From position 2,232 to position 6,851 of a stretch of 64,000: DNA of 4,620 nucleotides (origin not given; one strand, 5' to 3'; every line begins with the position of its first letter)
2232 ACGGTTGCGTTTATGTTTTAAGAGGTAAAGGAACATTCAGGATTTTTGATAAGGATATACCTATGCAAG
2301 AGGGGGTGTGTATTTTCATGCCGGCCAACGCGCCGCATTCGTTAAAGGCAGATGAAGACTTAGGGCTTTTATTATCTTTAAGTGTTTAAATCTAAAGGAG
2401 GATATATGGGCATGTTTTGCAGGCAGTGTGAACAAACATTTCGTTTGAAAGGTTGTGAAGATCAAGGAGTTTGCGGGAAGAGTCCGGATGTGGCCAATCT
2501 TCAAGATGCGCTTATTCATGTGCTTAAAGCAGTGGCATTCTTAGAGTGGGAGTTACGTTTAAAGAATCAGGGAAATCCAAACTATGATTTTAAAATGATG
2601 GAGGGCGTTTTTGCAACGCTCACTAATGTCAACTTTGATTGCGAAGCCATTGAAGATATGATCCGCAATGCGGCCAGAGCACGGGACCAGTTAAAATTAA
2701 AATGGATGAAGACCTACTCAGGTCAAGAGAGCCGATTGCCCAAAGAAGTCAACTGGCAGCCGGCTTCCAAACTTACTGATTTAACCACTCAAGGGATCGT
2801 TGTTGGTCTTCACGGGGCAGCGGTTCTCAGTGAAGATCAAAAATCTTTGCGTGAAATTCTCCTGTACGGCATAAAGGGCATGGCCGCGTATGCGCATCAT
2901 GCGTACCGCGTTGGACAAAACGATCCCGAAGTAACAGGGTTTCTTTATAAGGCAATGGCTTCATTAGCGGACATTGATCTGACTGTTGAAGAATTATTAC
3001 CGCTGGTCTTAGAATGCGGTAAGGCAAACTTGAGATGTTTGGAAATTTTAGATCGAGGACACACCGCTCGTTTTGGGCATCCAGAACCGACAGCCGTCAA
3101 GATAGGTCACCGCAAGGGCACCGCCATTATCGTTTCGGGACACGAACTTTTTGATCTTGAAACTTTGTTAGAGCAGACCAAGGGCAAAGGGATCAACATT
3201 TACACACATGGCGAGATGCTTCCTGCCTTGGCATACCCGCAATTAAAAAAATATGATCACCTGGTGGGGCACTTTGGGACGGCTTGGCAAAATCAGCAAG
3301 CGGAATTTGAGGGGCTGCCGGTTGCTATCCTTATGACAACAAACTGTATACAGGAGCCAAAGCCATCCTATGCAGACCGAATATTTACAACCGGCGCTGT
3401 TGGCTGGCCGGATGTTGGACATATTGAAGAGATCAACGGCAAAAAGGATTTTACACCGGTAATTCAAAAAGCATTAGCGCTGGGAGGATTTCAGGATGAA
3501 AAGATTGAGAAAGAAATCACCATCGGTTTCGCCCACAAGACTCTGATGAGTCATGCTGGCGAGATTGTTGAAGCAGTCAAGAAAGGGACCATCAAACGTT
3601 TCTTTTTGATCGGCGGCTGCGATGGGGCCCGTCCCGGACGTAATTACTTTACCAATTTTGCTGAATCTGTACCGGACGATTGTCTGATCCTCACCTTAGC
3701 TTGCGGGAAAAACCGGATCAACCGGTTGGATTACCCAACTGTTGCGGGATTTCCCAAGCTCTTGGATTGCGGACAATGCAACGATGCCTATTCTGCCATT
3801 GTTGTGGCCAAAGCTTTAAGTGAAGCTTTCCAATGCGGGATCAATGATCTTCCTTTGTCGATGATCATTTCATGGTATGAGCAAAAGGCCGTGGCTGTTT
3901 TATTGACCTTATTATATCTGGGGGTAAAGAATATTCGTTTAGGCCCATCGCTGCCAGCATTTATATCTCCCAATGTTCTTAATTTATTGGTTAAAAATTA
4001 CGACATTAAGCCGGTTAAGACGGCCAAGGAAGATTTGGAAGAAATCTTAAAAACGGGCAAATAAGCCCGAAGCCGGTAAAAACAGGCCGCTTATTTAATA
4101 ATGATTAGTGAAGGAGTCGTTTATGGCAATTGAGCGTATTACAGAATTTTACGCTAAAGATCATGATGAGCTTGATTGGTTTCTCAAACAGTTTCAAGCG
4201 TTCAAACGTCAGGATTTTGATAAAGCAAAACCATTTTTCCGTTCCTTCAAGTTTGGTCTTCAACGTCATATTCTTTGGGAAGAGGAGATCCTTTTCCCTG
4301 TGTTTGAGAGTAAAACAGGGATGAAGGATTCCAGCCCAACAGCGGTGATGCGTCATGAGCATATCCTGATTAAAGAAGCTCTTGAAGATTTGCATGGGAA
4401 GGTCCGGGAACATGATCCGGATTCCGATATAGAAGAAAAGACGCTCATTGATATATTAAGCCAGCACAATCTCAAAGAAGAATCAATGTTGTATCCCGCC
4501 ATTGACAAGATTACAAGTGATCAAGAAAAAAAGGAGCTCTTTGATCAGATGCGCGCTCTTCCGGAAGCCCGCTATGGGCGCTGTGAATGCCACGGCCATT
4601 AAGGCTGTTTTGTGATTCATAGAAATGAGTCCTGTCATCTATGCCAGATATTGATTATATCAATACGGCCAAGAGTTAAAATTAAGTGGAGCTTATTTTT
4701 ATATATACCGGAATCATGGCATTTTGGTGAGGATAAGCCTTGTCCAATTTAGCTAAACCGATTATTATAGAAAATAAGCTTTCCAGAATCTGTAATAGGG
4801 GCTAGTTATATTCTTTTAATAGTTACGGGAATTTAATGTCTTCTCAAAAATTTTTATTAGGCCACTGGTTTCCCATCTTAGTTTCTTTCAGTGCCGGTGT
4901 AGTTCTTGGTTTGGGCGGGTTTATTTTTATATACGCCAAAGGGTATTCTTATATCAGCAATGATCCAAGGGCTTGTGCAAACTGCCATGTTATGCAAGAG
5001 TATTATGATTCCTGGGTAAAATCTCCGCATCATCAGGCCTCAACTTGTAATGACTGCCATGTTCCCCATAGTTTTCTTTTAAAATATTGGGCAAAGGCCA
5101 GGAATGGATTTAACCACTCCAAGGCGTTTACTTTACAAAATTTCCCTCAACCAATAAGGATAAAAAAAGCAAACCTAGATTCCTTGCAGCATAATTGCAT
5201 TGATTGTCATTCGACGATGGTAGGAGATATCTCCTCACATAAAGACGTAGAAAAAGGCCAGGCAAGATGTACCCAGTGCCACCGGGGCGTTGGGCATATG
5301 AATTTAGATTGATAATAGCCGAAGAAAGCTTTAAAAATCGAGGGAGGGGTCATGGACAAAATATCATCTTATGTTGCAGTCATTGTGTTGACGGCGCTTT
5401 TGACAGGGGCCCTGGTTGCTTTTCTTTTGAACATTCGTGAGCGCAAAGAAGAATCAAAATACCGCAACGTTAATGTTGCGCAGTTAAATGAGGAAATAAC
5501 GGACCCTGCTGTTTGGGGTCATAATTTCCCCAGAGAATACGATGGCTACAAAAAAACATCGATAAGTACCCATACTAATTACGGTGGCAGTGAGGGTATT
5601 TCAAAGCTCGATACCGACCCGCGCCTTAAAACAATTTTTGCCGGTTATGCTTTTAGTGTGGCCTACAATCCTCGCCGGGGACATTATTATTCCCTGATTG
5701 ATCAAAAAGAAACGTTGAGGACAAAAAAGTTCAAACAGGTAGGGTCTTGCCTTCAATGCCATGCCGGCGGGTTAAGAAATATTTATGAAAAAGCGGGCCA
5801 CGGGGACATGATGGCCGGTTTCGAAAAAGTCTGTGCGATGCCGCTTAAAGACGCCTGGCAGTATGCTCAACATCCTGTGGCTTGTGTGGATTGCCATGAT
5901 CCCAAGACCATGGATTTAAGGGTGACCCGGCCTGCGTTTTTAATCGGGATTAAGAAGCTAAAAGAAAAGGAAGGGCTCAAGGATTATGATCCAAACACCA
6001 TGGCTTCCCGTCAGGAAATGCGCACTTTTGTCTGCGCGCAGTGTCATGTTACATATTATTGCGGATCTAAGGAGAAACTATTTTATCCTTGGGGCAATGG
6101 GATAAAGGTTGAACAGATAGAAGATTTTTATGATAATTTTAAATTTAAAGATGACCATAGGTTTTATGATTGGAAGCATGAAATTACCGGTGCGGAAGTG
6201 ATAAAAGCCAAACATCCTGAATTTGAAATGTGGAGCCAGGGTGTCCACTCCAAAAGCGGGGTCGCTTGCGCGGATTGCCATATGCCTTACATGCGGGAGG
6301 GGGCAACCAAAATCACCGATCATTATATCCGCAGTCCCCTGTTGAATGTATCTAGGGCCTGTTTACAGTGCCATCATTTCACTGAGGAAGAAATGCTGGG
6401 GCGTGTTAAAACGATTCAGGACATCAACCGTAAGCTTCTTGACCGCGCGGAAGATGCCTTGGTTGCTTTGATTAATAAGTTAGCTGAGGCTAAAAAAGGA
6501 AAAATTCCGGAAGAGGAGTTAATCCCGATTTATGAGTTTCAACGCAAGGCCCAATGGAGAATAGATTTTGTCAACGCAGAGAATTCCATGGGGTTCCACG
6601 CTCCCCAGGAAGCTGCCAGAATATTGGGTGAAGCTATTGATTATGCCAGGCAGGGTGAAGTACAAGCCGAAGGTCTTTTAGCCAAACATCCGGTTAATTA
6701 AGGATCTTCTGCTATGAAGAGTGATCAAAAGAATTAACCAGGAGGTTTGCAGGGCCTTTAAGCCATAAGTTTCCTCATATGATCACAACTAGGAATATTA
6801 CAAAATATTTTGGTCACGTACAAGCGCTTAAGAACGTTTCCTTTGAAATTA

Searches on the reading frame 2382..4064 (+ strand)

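Call 81: search_protein_families(library=pfam, proteins=[window:2382-4064:+], max_evalue=0.00001)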
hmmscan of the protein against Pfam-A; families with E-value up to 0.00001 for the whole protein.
window:2382-4064:+ (560 aa): 1 family
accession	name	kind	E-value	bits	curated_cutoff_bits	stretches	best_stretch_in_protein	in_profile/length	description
PF03063.25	Prismane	-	2.6e-156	521.7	27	1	11-553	1-513/513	Prismane/CO dehydrogenase family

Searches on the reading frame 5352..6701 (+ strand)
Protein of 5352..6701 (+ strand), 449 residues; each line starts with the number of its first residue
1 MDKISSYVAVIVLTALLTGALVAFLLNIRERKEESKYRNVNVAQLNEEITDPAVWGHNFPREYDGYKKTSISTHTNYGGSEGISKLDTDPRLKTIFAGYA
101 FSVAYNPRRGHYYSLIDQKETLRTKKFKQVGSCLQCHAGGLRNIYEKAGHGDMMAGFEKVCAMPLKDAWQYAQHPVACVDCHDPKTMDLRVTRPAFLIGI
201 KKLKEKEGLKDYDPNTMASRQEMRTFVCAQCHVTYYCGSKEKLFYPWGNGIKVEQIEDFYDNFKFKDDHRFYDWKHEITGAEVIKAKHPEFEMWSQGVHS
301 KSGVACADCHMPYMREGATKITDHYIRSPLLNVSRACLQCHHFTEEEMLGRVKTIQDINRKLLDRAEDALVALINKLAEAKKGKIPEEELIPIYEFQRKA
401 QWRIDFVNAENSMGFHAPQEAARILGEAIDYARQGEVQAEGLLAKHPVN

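Call 81: search_protein_families(library=pfam, proteins=[window:5352-6701:+], max_evalue=0.00001)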
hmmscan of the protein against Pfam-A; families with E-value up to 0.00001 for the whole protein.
window:5352-6701:+ (449 aa): 2 families
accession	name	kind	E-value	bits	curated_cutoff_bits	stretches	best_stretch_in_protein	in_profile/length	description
PF02335.20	Cytochrom_C552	-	2.5e-125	419.4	24.1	1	51-448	1-389/438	Cytochrome c552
PF14522.11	Cytochrome_C7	-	6.6e-07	29.5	24.8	0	296-346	5-53/67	Cytochrome c7 and related cytochrome c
